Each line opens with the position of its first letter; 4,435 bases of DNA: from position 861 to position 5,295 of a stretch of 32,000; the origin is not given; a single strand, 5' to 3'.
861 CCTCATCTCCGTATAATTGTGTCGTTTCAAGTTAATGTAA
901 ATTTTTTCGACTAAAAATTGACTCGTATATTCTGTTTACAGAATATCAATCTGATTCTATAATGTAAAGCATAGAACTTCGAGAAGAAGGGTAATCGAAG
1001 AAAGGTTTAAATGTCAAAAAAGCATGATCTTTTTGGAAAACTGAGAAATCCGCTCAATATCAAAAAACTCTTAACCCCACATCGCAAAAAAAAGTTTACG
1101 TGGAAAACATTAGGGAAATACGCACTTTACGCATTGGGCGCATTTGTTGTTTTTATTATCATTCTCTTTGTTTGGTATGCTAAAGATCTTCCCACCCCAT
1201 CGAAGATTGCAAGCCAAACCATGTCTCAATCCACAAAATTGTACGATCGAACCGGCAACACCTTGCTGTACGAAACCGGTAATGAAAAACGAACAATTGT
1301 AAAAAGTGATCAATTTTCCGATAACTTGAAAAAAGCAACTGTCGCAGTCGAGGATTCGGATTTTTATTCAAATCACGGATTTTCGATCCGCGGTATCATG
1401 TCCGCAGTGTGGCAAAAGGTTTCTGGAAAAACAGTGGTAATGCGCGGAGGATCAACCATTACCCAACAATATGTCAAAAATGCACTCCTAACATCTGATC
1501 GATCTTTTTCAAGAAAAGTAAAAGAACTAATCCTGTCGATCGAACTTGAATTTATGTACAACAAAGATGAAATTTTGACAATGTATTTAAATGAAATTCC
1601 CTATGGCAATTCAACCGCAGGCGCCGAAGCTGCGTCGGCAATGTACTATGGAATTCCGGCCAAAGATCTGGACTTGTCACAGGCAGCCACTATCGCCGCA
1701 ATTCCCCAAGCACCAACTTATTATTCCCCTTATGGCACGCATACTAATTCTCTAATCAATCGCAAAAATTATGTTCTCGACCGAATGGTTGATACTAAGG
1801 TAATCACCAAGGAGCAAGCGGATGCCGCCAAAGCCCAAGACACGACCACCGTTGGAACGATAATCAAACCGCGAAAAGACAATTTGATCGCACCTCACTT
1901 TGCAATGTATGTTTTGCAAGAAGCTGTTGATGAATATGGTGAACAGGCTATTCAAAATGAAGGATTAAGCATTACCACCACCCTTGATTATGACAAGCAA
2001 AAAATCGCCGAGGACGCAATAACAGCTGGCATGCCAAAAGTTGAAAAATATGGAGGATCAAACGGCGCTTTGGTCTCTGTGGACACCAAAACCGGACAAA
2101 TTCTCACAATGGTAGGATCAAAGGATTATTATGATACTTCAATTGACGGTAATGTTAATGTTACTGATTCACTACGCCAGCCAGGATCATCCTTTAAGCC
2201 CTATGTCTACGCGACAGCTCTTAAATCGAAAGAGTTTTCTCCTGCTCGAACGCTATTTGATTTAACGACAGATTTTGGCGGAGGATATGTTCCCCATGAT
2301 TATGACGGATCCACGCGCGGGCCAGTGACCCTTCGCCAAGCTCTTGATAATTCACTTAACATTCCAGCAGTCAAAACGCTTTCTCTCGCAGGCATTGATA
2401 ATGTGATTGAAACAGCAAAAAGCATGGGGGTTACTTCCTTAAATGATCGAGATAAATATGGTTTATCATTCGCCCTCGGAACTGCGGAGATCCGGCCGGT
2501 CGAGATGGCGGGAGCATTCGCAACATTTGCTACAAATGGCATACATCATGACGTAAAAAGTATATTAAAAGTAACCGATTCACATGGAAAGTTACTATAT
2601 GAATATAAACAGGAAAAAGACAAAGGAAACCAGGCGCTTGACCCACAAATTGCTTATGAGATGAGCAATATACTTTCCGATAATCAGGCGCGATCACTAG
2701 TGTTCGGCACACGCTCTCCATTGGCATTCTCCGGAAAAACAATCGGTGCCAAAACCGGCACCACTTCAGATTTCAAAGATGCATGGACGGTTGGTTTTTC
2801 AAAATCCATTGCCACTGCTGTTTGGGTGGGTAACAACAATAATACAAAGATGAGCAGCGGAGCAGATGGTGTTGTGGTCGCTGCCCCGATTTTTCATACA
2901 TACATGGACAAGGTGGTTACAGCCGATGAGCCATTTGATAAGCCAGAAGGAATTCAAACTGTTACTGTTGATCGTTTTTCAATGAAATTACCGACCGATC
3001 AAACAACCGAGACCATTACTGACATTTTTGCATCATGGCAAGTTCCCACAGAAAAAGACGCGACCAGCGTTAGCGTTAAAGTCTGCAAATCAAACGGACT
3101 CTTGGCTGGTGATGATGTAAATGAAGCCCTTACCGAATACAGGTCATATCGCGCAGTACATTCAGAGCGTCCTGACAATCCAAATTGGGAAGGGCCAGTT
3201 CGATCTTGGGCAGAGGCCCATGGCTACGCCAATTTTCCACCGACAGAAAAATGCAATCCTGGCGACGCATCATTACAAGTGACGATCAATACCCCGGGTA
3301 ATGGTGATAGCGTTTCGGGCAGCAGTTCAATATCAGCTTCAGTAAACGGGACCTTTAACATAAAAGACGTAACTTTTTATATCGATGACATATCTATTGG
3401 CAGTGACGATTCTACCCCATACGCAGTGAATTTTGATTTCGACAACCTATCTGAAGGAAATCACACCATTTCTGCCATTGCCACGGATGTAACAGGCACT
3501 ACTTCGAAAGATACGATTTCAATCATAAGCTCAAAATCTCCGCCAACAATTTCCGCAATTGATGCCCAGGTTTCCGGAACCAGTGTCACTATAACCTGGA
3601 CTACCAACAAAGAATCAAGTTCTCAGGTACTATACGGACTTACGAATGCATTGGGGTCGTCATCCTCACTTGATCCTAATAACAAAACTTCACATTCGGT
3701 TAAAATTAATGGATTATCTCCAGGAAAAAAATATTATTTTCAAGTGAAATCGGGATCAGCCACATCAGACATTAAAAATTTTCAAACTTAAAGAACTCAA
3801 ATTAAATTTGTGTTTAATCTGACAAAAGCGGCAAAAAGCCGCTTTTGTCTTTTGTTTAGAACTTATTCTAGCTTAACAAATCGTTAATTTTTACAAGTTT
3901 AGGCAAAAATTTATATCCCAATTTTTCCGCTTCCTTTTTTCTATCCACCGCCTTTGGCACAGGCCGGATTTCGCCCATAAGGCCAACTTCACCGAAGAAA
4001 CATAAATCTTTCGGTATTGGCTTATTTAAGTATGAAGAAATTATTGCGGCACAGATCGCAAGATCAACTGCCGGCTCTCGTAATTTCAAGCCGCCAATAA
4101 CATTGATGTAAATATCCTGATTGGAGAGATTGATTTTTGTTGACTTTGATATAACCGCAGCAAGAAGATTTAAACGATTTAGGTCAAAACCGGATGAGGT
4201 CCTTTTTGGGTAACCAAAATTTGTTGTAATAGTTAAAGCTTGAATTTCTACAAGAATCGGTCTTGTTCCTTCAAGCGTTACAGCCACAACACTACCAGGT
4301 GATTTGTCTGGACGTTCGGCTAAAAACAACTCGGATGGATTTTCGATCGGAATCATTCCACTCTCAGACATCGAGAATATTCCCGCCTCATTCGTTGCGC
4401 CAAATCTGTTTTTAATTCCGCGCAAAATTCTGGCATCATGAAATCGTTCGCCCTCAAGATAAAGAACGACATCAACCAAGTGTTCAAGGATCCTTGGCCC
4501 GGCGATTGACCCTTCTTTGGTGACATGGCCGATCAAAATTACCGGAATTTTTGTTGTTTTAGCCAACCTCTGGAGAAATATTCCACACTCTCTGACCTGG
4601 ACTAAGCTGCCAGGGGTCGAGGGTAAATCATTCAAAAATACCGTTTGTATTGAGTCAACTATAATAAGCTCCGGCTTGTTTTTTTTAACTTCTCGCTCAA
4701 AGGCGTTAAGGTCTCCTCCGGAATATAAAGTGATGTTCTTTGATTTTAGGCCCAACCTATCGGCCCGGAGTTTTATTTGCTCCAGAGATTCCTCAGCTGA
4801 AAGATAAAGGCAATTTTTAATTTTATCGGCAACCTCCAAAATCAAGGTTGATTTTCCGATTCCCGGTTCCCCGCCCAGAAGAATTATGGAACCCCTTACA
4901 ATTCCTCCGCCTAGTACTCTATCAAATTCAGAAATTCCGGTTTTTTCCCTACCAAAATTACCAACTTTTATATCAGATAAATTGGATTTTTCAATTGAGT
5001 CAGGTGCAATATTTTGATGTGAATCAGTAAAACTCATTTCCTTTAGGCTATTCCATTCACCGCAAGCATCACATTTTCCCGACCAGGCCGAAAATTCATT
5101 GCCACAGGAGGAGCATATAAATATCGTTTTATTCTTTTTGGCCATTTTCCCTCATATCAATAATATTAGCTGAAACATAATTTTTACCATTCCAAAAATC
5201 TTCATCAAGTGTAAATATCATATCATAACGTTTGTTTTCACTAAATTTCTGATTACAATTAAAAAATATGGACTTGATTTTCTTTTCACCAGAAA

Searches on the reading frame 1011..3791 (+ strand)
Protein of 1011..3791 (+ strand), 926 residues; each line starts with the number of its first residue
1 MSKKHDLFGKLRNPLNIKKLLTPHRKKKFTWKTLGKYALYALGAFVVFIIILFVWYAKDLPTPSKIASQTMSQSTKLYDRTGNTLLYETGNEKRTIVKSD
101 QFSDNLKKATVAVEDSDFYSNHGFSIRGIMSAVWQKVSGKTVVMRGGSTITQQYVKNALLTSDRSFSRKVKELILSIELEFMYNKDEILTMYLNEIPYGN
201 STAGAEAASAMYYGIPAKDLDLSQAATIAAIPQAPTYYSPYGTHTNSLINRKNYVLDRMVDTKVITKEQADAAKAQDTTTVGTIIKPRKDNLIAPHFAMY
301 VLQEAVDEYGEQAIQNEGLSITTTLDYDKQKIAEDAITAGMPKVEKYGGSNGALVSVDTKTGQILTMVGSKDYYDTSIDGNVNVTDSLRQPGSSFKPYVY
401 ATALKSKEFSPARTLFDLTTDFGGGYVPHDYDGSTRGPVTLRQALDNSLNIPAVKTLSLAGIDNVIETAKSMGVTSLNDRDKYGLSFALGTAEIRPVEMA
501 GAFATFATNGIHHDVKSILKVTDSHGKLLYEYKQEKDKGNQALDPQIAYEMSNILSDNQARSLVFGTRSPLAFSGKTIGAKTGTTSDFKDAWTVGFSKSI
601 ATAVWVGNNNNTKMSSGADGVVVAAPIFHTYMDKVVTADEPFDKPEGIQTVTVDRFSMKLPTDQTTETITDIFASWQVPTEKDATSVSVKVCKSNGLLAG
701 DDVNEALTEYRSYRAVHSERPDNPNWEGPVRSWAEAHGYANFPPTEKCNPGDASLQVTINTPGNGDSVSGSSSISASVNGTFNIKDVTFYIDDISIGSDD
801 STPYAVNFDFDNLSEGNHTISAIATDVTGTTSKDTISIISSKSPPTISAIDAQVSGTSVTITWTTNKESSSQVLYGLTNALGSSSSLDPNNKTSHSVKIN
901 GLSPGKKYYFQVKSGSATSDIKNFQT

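Call 66: search_protein_families(library=pfam, proteins=[window:1011-3791:+], max_evalue=0.001)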
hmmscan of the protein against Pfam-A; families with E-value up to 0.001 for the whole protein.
window:1011-3791:+ (926 aa): 7 families
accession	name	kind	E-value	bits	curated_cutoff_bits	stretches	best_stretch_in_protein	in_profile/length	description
PF00912.28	Transgly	-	2.1e-57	193.9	27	1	86-259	5-177/178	Transglycosylase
PF00905.27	Transpeptidase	-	8e-28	97.9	22.1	1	352-632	1-298/299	Penicillin binding protein transpeptidase domain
PF17957.7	Big_7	-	4.8e-14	53.2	24.1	1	756-822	2-70/70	Bacterial Ig domain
PF16656.11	Pur_ac_phosph_N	-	2.2e-11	44.6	30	1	855-926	11-93/93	Purple acid Phosphatase, N-terminal domain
PF00041.27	fn3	-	1.5e-06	28.7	25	1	844-914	2-68/84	Fibronectin type III domain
PF13750.12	Big_3_3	-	0.00061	19.9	27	0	804-858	3-60/157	Bacterial Ig-like domain (group 3)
PF16655.11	PhoD_N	-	0.00095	20.1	30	0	884-926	48-90/90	PhoD-like phosphatase, N-terminal domain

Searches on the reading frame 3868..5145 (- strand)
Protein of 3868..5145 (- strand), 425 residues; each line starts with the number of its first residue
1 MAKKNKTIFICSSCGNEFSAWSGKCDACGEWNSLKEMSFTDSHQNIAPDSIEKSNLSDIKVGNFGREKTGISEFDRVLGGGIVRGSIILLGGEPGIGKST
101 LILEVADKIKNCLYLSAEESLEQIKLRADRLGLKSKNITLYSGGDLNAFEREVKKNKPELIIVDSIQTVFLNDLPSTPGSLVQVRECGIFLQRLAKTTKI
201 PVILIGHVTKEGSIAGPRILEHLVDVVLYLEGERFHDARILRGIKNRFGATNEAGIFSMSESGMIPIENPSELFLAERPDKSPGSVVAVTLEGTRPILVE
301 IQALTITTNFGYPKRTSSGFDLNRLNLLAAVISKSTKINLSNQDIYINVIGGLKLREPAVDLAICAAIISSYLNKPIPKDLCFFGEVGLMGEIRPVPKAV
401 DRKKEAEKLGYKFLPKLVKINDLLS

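Call 66: search_protein_families(library=pfam, proteins=[window:3868-5145:-], max_evalue=0.001)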
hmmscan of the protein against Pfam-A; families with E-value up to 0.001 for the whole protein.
window:3868-5145:- (425 aa): 12 families
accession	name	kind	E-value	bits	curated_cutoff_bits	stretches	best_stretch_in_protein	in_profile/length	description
PF06745.19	ATPase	-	2.4e-14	53.7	26.6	1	68-136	2-75/231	KaiC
PF13481.12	AAA_25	-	2.8e-13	50.4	27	1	64-212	12-194/195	AAA domain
PF18073.7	Zn_ribbon_LapB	-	1.8e-09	37.6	25.7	1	9-36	1-28/28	Rubredoxin metal binding domain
PF03796.21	DnaB_C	-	4.6e-08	33.2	27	1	68-127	3-66/255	DnaB-like helicase C terminal domain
PF13541.12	ChlI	-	7e-08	32.8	27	1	335-412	35-113/121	Subunit ChlI of Mg-chelatase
PF13401.12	AAA_22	-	3.6e-06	27.8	27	1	86-207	6-123/130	AAA domain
PF00004.35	AAA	-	3.6e-05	24.7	21.2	1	88-215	1-115/131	ATPase family associated with various cellular activities (AAA)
PF13479.12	AAA_24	-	0.00013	22.3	27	0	88-167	5-74/195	AAA domain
PF23442.1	DUF7125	-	0.00022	20.9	29.1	1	66-130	3-66/207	Family of unknown function (DUF7125)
PF08423.17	Rad51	-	0.00061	19.6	22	0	68-103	9-44/244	Rad51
PF03266.21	NTPase_1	-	0.00088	19.6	23.9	0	88-169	2-84/168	NTPase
PF13191.12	AAA_16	-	0.00099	20.1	32.6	0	84-111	23-50/167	AAA ATPase domain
